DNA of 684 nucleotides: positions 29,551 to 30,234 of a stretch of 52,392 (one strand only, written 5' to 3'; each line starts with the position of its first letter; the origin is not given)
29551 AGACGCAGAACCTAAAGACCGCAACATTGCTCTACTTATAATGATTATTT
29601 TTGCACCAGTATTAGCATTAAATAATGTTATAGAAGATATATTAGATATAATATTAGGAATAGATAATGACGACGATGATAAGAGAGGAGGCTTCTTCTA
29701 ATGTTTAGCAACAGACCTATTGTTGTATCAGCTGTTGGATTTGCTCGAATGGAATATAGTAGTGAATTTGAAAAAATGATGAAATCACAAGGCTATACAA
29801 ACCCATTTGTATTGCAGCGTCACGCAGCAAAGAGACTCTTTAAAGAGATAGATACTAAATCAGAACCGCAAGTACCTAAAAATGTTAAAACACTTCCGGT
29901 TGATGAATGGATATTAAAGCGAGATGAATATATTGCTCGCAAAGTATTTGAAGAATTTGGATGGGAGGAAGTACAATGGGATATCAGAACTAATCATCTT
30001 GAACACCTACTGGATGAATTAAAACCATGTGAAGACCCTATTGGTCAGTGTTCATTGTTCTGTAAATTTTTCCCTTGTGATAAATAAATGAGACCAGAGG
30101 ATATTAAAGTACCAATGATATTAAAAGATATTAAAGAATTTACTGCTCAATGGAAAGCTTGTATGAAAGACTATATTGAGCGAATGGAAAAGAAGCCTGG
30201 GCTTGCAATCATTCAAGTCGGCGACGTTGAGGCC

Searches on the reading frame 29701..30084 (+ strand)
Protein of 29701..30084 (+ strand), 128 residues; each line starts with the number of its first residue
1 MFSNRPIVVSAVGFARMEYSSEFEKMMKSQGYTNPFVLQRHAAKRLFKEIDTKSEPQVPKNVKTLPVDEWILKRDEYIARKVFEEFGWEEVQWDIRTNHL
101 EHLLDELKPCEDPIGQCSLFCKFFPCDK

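Call 73: search_protein_families(library=pfam, alignment_id=A5, max_evalue=0.0001)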
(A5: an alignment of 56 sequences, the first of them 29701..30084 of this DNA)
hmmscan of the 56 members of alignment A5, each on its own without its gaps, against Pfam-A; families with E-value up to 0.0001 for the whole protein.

A. member 1, window:29701-30084:+ (128 aa): 0 families

B. families by the number of members that match (of 56 scanned): 12 families
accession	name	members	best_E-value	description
PF02882.25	THF_DHG_CYH_C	1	1.6e-43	Tetrahydrofolate dehydrogenase/cyclohydrolase, NAD(P)-binding domain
PF00763.28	THF_DHG_CYH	1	4.2e-27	Tetrahydrofolate dehydrogenase/cyclohydrolase, catalytic domain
PF13671.12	AAA_33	1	1.9e-22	AAA domain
PF05014.21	Nuc_deoxyrib_tr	1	2.4e-21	Nucleoside 2-deoxyribosyltransferase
PF24043.1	DUF7352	1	4.9e-15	Domain of unknown function (DUF7352)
PF22751.1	DUF488-N3a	1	1.3e-11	Active DUF488-N3 subclade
PF10686.14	YAcAr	1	3.7e-10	YspA, cpYpsA-related SLOG family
PF24591.1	Phage_YunG-like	1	4.7e-10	Phage YunG-like protein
PF15891.11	Nuc_deoxyri_tr2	1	5.2e-10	Nucleoside 2-deoxyribosyltransferase like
PF06941.18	NT5C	1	4.7e-08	5' nucleotidase, deoxy (Pyrimidine), cytosolic type C protein (NT5C)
PF04014.23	MazE_antitoxin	1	1.1e-05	Antidote-toxin recognition MazE, bacterial antitoxin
PF10881.14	DUF2726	1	7.7e-05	Protein of unknown function (DUF2726)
